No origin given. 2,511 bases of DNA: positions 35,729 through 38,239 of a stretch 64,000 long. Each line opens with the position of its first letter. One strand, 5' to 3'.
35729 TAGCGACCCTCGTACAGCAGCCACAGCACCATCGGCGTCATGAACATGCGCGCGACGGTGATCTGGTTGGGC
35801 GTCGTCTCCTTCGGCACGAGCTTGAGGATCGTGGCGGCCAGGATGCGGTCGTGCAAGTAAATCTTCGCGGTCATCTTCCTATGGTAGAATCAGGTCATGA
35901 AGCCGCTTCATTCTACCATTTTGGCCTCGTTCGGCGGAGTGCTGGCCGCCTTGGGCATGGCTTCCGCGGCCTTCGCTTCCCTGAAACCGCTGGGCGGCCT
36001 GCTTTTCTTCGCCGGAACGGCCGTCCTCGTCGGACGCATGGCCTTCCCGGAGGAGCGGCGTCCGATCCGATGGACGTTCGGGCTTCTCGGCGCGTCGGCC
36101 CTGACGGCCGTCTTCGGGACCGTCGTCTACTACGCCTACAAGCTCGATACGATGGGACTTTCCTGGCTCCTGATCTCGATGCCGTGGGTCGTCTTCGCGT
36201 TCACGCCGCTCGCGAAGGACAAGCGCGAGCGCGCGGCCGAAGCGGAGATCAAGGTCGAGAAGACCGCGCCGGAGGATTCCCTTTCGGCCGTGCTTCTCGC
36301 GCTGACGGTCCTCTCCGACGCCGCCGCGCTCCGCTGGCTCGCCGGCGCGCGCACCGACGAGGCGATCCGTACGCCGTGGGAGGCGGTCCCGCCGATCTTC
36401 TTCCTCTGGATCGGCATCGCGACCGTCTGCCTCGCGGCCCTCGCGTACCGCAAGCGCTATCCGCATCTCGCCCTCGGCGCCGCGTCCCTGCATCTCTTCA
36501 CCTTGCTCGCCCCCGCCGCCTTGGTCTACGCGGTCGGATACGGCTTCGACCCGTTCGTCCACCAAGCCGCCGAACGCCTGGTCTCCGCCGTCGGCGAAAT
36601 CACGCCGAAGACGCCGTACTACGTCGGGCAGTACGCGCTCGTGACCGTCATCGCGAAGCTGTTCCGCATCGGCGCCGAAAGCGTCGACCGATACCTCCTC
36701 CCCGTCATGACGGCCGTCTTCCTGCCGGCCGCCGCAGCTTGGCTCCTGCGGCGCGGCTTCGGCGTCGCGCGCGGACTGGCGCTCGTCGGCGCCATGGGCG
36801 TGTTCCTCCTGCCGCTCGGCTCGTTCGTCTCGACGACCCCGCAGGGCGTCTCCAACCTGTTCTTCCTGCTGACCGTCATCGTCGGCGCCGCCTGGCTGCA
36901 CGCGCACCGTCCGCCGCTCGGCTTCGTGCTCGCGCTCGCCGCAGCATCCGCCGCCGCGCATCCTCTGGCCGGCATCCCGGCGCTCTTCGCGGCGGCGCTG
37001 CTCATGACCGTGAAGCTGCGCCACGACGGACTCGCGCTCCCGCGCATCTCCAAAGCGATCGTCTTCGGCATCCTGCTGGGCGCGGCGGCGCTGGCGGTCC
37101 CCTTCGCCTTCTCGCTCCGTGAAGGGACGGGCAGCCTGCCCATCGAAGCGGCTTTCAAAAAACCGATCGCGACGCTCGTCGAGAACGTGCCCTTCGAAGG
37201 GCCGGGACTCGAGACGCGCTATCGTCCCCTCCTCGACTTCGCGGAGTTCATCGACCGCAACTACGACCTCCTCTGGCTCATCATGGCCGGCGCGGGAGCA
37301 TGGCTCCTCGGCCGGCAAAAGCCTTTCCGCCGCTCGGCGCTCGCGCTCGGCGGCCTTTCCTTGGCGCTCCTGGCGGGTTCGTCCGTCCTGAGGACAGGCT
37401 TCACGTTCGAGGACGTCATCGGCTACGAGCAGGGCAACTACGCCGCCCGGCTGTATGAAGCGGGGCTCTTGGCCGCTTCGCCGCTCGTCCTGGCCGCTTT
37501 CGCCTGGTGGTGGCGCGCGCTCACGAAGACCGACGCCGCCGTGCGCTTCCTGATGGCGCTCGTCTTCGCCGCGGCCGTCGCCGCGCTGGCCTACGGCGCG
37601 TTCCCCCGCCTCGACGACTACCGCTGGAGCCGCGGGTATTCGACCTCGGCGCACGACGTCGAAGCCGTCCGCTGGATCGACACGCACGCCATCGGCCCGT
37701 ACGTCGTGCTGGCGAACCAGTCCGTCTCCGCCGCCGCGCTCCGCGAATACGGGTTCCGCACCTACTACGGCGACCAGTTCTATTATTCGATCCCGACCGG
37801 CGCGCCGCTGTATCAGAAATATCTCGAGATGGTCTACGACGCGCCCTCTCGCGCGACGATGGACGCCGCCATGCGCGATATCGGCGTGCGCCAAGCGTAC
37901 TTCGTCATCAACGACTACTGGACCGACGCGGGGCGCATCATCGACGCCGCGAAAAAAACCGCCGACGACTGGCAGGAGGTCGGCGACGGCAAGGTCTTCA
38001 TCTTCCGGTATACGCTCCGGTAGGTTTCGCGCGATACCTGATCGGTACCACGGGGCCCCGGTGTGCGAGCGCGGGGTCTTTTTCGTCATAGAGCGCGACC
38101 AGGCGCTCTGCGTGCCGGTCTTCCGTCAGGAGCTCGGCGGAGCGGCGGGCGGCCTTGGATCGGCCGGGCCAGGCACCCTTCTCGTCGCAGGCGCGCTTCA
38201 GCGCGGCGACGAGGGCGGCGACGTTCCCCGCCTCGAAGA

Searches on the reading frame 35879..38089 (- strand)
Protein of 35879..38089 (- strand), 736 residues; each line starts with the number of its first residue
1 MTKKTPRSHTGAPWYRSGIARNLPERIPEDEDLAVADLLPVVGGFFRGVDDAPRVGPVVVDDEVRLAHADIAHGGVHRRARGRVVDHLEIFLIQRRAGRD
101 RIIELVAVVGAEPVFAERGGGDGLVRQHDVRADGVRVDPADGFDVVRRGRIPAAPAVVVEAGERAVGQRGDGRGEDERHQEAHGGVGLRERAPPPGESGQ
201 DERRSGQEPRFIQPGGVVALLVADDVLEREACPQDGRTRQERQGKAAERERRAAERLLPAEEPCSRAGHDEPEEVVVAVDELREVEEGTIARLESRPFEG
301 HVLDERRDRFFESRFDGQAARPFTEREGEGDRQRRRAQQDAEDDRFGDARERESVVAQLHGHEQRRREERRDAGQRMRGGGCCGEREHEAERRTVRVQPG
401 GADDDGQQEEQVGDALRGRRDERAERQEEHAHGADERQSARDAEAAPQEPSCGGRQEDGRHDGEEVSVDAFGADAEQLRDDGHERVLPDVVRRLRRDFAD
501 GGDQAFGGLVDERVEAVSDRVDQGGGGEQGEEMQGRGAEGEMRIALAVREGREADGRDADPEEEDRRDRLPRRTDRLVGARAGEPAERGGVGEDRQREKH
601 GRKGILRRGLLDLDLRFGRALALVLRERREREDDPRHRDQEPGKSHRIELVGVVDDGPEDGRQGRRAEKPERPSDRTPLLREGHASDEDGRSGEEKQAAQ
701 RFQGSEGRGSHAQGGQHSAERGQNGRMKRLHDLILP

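Call 40: find_encoding_contigs(protein=window:35879-38089:-, flank=10000, max_places=1)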
Protein window:35879-38089:- (736 aa): no gene with exactly this product is on record in the collection.
